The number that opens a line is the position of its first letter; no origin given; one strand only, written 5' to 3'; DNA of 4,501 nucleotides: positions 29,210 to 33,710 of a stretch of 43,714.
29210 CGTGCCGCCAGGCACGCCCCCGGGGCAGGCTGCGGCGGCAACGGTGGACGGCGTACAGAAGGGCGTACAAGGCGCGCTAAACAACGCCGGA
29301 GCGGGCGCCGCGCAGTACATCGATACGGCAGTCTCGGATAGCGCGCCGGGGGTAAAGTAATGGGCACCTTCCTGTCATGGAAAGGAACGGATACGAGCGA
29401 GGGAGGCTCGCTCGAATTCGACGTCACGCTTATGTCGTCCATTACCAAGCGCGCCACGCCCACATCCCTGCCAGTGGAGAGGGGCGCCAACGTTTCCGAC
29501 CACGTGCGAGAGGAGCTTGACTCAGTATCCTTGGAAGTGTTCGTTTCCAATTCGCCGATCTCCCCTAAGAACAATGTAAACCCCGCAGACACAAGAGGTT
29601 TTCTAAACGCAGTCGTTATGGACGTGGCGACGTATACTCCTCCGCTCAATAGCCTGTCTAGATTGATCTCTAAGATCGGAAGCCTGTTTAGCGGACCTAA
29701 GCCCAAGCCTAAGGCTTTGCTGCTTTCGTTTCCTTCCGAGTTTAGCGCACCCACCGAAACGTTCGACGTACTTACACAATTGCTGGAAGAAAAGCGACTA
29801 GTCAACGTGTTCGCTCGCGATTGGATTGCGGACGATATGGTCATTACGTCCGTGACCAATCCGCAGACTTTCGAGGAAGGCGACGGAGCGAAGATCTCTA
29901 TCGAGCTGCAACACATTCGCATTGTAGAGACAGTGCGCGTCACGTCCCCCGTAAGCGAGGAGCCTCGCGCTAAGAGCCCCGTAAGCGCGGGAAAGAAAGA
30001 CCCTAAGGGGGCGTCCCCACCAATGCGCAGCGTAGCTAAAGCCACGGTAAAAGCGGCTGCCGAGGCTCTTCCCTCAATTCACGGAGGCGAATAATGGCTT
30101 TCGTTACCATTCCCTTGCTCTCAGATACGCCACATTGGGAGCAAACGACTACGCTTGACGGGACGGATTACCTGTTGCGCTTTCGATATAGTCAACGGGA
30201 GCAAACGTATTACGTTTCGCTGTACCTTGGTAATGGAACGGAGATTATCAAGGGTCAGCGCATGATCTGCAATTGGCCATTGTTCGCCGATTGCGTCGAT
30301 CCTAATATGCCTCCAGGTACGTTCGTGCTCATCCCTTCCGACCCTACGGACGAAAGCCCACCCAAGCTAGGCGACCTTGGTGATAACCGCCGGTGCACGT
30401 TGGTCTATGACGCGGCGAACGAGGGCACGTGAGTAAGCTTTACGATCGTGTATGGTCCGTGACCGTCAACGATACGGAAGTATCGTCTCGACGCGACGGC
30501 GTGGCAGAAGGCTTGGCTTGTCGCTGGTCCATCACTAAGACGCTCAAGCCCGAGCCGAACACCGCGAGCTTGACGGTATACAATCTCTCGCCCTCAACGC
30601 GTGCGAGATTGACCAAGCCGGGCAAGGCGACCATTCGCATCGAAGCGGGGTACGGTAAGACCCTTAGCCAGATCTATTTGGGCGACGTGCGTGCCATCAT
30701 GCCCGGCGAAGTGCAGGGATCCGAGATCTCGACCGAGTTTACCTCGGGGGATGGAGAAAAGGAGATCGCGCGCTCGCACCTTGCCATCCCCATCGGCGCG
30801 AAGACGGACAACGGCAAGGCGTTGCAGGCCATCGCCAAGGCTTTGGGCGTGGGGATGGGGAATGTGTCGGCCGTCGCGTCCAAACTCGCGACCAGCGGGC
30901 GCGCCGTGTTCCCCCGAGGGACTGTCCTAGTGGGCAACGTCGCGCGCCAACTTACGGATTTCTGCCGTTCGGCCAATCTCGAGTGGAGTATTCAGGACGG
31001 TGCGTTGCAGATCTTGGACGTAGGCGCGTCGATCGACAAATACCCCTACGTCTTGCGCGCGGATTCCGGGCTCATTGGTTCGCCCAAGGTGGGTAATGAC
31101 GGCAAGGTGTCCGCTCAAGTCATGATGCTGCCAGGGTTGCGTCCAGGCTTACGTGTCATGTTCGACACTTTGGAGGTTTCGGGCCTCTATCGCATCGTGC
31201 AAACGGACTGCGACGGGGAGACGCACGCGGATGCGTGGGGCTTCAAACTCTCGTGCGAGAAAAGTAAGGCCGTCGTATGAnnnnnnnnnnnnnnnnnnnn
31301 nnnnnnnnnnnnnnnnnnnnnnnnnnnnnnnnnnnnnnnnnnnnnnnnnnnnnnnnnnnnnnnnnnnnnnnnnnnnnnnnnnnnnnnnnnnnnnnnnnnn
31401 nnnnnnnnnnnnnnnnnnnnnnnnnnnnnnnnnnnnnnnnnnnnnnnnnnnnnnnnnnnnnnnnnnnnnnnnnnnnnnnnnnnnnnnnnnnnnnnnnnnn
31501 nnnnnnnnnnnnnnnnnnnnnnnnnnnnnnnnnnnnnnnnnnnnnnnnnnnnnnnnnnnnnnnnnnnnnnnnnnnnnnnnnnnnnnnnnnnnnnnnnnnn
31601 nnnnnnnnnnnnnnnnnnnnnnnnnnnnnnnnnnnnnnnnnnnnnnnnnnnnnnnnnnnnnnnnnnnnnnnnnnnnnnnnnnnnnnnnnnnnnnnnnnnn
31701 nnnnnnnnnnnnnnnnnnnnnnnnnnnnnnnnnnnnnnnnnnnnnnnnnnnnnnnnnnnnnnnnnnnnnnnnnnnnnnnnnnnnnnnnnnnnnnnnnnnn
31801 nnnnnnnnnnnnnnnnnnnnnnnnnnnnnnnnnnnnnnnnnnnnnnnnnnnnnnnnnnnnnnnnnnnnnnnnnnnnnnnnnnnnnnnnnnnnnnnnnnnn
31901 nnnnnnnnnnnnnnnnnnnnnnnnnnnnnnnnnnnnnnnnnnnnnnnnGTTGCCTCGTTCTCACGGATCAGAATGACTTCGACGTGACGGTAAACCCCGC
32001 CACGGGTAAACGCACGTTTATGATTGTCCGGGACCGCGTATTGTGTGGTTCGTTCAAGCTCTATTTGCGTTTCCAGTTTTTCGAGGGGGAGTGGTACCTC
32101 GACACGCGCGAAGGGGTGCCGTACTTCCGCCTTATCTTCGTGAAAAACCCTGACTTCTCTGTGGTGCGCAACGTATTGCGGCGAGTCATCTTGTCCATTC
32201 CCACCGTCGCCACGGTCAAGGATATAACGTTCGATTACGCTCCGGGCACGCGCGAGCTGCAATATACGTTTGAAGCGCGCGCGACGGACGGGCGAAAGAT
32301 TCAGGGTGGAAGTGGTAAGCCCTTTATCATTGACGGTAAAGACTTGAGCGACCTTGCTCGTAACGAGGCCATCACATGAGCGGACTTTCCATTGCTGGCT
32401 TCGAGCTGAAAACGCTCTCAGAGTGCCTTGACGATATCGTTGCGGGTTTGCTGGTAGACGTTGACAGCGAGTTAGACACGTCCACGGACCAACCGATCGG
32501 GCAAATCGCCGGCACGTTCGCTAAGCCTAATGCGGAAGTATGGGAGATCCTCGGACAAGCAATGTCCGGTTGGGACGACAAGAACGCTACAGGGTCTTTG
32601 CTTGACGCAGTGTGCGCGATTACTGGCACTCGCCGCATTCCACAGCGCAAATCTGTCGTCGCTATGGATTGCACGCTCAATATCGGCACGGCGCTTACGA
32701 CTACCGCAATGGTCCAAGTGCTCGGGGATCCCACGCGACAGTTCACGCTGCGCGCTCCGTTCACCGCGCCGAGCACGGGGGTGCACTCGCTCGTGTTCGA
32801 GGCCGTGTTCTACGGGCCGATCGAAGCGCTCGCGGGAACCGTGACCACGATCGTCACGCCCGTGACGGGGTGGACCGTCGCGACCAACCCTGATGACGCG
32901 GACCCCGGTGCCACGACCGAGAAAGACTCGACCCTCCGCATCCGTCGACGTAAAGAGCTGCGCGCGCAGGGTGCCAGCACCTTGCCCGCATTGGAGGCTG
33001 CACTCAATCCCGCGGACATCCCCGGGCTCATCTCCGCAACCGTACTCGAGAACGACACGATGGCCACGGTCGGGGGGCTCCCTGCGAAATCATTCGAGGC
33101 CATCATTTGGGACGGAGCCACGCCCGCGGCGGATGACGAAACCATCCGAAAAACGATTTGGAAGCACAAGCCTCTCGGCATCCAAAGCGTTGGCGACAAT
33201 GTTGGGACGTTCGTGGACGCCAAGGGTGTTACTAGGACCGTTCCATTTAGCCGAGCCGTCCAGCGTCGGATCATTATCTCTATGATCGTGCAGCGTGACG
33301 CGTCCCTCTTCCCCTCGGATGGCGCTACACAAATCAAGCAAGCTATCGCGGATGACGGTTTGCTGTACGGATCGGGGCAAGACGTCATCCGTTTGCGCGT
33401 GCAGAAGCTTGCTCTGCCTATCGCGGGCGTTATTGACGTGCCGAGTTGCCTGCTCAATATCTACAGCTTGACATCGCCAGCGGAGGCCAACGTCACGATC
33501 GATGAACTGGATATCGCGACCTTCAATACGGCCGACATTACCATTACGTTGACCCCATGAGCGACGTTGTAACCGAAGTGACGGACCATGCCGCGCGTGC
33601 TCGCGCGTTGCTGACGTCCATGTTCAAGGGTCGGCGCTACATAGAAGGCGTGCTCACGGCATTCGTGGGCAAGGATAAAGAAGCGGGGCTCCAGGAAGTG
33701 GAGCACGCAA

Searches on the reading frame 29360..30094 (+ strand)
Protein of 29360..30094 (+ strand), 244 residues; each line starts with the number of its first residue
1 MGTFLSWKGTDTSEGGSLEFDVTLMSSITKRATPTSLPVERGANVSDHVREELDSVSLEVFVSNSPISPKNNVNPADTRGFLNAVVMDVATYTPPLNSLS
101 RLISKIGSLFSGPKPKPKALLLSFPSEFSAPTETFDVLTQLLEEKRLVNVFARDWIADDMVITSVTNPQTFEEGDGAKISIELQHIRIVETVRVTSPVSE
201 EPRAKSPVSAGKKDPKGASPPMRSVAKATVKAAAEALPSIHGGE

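Call 92: search_protein_families(library=pfam, proteins=[window:29360-30094:+], max_evalue=0.001)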
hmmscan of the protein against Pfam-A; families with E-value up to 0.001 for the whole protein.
window:29360-30094:+ (244 aa): 1 family
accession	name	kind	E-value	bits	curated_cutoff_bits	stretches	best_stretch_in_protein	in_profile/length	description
PF21821.3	Dit_like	-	1.2e-23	84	24.2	1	20-196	1-126/127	Dit-like phage tail protein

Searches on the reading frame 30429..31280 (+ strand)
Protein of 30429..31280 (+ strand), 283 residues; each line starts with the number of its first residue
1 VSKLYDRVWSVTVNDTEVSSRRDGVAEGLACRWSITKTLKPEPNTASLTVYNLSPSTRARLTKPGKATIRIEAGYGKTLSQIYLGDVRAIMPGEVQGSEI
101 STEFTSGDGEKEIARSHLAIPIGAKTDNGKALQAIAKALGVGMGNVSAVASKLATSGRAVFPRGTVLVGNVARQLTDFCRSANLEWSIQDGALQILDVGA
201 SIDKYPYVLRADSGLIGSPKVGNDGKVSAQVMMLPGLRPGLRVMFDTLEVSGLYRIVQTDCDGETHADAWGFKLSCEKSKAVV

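Call 92: search_protein_families(library=pfam, proteins=[window:30429-31280:+], max_evalue=0.001)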
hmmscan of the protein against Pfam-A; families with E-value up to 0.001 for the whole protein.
window:30429-31280:+ (283 aa): 1 family
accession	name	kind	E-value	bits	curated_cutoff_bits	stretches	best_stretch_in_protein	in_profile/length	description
PF22759.1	E217_GP41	-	6.7e-05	22.7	27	1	18-238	8-238/279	Baseplate hub gp41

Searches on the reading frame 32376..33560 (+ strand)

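Call 92: search_protein_families(library=pfam, proteins=[window:32376-33560:+], max_evalue=0.001)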
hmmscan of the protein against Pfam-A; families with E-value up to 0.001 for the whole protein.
window:32376-33560:+ (394 aa): 1 family
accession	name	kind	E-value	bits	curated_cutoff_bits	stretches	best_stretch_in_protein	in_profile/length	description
PF04865.19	Baseplate_J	-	0.00053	19.8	21.1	1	74-239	3-170/255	Baseplate J-like protein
